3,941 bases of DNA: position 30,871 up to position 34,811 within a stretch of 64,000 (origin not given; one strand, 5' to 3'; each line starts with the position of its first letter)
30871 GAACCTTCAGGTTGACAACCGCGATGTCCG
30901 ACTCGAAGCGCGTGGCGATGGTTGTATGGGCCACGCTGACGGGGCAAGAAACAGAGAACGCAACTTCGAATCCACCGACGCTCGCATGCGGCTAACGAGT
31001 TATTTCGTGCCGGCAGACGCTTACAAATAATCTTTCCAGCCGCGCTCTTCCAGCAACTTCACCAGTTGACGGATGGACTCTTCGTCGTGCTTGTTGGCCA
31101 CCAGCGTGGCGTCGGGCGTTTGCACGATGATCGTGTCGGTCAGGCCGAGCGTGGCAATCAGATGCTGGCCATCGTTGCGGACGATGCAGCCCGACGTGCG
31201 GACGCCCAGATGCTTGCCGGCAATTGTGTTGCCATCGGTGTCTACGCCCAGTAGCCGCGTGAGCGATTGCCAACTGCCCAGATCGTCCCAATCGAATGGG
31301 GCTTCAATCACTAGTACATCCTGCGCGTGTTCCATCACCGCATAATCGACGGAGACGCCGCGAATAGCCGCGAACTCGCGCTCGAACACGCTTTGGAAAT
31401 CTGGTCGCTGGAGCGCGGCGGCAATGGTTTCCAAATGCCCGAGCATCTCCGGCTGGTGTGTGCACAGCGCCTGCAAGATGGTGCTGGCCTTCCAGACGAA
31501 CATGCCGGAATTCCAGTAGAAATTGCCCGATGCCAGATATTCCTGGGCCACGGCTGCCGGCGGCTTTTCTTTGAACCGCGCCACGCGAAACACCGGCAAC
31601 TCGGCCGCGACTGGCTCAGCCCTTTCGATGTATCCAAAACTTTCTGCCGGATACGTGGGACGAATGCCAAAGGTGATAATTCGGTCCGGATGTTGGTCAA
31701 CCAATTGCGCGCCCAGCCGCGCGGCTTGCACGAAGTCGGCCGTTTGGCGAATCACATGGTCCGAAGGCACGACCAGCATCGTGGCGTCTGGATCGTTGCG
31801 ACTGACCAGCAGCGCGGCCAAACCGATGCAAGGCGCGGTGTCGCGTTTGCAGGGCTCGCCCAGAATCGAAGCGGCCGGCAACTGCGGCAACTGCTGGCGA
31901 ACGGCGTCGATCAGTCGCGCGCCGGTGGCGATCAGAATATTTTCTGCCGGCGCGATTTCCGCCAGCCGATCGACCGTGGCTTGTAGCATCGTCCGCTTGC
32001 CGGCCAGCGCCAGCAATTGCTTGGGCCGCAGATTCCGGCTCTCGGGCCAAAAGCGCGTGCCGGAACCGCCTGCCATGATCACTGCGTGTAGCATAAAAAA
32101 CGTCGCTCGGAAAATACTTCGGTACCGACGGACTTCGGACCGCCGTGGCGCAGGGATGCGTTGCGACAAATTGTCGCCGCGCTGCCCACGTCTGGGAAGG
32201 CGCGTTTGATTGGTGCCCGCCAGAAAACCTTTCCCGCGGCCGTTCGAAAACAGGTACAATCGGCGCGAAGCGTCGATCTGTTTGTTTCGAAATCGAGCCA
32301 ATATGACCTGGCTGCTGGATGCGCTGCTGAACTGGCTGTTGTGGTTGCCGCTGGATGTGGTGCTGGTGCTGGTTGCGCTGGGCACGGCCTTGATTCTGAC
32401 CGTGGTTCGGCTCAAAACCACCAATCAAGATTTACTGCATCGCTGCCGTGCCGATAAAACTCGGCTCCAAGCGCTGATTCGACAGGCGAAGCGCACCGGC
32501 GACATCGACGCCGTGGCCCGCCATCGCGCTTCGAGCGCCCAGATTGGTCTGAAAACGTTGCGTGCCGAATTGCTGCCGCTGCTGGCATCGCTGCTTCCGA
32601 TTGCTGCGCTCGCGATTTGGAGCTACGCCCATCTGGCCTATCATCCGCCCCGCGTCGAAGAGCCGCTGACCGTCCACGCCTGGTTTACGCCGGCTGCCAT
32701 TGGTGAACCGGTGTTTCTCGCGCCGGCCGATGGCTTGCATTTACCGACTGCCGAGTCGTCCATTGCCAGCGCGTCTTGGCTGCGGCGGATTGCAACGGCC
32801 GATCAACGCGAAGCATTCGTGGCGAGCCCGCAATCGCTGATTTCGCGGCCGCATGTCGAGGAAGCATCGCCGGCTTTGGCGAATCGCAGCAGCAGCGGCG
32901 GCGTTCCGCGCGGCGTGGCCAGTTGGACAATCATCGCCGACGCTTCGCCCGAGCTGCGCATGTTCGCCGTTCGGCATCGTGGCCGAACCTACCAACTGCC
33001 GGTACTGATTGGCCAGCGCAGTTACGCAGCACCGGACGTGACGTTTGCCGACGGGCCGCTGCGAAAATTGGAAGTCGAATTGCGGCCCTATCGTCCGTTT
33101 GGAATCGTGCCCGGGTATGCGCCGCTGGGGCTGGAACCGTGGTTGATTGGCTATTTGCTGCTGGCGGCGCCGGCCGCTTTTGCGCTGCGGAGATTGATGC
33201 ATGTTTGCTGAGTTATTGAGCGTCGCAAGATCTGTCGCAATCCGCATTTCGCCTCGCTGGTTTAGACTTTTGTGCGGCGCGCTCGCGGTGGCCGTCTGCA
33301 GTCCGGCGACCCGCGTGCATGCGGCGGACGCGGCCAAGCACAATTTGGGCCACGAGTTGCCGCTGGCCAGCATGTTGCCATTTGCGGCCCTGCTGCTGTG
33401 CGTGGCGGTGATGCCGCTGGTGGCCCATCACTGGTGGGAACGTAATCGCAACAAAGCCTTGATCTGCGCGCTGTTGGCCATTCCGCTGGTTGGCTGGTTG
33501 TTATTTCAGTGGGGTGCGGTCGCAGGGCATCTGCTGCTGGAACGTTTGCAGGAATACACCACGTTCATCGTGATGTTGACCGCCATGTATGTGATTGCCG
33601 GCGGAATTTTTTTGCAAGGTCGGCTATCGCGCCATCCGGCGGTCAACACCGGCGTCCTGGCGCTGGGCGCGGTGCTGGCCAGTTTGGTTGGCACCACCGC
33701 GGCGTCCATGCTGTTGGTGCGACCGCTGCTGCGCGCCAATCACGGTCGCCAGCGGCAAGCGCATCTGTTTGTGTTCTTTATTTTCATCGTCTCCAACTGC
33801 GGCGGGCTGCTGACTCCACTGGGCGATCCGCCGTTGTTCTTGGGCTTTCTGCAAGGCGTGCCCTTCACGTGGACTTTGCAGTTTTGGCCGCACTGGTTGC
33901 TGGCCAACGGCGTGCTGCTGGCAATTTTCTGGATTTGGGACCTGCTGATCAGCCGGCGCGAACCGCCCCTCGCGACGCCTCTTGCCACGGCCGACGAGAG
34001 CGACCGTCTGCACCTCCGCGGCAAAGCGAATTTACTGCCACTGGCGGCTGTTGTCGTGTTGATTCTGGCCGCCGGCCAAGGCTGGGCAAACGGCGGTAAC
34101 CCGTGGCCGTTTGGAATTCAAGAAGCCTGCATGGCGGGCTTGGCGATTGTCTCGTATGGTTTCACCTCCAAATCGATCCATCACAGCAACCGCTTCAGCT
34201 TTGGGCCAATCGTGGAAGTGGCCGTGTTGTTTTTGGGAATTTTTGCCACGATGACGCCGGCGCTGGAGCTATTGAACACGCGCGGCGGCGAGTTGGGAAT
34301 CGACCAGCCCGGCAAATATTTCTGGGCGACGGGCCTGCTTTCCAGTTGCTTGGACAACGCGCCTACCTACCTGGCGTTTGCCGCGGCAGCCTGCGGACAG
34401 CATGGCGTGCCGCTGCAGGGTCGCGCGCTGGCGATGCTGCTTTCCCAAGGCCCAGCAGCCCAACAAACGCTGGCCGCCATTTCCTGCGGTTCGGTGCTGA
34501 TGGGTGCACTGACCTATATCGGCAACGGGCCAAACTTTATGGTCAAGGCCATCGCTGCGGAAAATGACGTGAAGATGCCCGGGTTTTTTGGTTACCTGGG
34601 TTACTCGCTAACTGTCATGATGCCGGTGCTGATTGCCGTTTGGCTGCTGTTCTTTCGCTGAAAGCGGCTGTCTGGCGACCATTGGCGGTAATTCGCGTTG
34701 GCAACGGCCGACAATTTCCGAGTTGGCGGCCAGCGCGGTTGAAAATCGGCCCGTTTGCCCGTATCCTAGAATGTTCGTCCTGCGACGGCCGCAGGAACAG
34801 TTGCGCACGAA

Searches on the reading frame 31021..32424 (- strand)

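Call 61: search_protein_families(library=pfam, proteins=[window:31021-32424:-], max_evalue=0.00001)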
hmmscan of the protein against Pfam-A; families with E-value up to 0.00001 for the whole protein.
window:31021-32424:- (467 aa): 3 families
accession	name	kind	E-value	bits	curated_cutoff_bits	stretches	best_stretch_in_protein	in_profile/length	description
PF00483.29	NTP_transferase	-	7.3e-40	137.5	21.2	1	114-390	2-237/245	Nucleotidyl transferase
PF22640.1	ManC_GMP_beta-helix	-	3.7e-13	49.6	27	1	403-458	1-55/55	MannoseP isomerase/GMP-like beta-helix domain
PF12804.13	NTP_transf_3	-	2.8e-10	41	27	1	114-226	1-99/160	MobA-like NTP transferase domain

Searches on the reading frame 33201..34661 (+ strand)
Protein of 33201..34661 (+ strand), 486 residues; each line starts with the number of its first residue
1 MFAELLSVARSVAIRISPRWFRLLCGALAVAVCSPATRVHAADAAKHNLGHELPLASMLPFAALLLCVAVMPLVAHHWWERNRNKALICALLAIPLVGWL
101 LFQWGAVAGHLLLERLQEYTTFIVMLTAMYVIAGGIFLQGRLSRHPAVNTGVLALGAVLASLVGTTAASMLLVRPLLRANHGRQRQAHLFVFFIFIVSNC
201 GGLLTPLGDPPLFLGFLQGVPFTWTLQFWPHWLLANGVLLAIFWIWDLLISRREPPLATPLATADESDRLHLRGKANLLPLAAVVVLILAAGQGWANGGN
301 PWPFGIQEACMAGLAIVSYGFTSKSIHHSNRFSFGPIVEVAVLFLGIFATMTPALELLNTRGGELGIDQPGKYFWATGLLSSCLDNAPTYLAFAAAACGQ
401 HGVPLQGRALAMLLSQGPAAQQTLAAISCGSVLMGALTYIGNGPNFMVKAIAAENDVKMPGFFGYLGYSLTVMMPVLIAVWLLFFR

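Call 61: search_protein_families(library=pfam, proteins=[window:33201-34661:+], max_evalue=0.00001)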
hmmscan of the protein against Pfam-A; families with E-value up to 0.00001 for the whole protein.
window:33201-34661:+ (486 aa): 2 families
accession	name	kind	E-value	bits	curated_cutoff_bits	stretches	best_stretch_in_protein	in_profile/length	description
PF16980.11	CitMHS_2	-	1.9e-150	501.9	25.7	1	51-485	2-448/448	Putative citrate transport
PF03600.22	CitMHS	-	8e-07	28.9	31.9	1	152-413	83-334/336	Citrate transporter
